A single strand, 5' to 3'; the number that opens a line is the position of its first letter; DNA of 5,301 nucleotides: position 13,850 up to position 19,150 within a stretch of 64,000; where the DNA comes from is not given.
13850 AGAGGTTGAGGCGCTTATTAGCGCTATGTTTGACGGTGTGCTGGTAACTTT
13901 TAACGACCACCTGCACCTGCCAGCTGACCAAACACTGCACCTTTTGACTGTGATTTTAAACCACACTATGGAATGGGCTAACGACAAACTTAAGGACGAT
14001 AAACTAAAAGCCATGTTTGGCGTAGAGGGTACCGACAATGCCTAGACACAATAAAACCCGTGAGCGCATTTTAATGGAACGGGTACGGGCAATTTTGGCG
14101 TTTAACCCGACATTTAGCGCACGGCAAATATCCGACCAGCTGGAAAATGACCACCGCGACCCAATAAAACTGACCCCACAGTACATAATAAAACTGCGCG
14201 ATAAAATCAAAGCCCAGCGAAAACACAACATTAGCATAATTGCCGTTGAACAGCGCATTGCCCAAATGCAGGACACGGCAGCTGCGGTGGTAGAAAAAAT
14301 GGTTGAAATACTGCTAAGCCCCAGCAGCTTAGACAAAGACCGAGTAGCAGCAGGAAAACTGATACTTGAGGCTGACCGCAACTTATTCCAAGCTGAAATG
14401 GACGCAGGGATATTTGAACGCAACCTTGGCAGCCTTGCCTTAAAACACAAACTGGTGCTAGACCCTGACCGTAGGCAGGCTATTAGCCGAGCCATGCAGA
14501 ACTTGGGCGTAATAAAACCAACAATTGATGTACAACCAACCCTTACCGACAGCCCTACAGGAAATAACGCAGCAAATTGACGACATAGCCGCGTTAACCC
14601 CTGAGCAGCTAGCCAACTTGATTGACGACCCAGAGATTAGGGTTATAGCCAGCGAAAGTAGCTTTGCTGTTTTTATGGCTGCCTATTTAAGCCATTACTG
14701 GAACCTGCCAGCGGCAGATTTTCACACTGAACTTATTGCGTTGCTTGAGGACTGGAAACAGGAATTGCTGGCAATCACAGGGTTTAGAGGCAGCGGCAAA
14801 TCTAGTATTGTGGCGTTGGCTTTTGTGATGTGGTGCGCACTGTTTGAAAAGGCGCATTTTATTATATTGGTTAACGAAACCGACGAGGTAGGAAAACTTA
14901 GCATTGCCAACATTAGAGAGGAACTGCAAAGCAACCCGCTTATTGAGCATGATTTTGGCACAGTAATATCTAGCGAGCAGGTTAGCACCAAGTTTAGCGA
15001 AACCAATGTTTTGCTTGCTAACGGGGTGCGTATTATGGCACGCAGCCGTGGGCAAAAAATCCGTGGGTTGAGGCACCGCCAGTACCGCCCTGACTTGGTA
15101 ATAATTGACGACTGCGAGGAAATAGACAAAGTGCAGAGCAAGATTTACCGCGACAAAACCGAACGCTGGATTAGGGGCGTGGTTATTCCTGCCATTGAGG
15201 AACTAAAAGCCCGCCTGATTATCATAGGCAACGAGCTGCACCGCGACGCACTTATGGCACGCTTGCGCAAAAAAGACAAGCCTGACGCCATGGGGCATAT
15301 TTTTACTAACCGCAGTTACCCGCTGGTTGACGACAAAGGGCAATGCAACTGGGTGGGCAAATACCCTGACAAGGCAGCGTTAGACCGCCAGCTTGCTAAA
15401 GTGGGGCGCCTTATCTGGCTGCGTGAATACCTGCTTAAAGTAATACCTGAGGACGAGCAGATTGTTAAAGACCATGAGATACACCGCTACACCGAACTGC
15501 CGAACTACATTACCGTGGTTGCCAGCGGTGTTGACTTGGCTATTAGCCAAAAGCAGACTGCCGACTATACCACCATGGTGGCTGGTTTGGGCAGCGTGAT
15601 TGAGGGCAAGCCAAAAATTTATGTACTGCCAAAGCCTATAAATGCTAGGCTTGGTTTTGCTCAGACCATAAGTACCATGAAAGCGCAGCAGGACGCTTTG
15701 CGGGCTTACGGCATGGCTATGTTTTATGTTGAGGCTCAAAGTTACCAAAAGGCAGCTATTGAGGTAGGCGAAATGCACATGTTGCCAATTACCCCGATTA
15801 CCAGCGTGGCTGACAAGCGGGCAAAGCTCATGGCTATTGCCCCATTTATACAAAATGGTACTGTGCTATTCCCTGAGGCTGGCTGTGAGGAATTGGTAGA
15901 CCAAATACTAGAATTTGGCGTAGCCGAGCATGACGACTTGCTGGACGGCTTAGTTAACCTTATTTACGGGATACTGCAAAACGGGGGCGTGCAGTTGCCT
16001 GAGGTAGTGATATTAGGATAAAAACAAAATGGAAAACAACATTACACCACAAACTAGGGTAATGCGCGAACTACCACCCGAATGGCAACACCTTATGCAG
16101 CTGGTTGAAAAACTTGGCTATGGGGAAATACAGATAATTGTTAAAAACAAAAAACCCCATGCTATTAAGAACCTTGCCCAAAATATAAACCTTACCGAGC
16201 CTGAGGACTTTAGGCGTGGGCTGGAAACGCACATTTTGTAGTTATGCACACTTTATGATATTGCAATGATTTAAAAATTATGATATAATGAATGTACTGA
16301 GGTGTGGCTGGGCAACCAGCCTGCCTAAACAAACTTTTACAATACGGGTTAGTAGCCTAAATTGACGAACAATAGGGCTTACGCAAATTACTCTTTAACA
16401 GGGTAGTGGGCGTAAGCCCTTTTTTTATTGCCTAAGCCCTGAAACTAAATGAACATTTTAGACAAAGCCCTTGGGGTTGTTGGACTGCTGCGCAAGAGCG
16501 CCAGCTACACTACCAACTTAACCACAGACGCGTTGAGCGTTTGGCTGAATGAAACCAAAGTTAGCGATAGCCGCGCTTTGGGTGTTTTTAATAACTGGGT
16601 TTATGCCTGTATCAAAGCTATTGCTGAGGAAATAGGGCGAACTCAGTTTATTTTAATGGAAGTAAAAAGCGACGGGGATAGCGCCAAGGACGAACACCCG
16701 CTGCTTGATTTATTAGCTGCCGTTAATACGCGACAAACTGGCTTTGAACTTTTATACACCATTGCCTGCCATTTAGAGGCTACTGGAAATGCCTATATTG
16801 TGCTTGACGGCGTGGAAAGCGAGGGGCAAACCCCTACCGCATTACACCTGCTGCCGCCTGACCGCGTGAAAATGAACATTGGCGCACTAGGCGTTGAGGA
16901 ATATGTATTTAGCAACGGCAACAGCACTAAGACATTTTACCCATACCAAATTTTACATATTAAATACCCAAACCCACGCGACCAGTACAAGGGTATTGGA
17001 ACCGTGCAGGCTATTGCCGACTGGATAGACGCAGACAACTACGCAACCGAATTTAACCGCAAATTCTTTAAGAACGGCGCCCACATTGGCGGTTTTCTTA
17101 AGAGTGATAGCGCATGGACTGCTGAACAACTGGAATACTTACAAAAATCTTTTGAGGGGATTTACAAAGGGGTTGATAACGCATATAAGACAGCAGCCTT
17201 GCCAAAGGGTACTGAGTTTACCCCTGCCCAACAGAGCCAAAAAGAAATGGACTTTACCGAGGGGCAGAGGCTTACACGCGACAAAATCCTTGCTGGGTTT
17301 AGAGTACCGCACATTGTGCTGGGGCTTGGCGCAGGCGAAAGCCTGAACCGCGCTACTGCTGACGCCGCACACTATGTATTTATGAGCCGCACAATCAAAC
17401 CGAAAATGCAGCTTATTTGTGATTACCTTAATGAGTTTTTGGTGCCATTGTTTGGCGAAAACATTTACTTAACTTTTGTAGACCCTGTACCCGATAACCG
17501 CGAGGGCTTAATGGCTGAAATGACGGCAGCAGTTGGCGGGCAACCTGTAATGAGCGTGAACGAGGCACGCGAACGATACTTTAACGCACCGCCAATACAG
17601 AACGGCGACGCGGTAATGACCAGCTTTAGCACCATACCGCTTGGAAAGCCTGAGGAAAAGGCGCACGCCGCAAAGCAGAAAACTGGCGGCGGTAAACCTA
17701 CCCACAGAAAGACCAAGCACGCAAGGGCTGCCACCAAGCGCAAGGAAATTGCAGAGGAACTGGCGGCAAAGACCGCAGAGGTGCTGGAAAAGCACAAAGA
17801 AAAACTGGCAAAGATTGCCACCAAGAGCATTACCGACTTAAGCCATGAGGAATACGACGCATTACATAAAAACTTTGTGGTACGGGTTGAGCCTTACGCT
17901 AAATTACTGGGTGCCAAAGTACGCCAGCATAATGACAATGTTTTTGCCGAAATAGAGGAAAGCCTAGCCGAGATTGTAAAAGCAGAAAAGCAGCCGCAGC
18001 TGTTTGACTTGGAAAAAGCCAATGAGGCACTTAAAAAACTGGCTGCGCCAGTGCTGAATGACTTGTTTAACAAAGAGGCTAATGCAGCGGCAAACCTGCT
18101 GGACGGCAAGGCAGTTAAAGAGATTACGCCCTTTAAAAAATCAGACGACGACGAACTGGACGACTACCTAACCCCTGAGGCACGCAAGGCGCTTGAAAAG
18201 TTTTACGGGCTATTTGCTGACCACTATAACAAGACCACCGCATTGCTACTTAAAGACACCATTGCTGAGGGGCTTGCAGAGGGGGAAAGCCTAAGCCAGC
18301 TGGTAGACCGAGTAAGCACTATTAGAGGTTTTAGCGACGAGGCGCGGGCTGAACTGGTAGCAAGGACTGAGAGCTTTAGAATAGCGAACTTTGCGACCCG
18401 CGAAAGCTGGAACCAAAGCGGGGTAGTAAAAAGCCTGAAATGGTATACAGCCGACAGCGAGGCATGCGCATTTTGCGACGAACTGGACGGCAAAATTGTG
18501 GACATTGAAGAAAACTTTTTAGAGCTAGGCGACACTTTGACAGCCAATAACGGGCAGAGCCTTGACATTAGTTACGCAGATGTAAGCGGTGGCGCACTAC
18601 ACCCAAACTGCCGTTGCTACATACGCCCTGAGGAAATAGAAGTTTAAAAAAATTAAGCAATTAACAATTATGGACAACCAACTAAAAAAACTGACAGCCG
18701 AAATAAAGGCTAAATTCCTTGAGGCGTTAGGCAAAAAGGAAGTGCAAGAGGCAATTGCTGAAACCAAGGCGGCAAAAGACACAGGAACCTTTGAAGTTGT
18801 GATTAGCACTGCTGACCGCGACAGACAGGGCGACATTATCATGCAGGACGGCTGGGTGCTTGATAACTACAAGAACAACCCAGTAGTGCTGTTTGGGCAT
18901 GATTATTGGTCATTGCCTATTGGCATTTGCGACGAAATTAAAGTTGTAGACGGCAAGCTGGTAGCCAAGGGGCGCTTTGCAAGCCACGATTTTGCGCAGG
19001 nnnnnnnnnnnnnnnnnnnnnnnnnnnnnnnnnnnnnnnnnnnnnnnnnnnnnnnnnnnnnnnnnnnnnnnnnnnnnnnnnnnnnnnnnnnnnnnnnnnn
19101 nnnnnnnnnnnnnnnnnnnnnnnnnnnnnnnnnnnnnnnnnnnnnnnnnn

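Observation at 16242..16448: Promoter, structured RNA and terminator unit between terminase and portal genes (candidate phage sRNA or packaging-site region)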

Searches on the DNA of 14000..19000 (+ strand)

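Call 5: search_dna_similar(query=window:14000-19000:+, collection=phages, mode=near, max_rows=30)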
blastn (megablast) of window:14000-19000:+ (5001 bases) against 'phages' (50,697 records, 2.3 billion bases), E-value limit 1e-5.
No match.

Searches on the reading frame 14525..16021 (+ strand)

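Call 6: search_protein_families(library=phrogs, proteins=[window:14525-16021:+])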
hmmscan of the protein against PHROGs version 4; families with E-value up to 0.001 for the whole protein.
window:14525-16021:+ (498 aa): 6 families
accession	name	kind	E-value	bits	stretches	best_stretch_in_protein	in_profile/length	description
phrog_38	-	head and packaging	1e-64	220.5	1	31-488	259-708/760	terminase large subunit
phrog_5573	-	head and packaging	2.3e-13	51.1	1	276-480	28-231/250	terminase large subunit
phrog_4758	-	head and packaging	3.4e-12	47.2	1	66-253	41-223/243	terminase large subunit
phrog_14112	-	unknown function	2.5e-10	41.2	1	73-212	97-235/247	-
phrog_2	-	head and packaging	1.1e-05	25.4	1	77-484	268-590/807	terminase large subunit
phrog_5989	-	head and packaging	4.7e-05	23.7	1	69-206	148-268/347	terminase large subunit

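Call 7: search_protein_families(library=pfam, proteins=[window:14525-16021:+])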
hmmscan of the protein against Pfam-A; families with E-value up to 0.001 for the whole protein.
window:14525-16021:+ (498 aa): 0 families
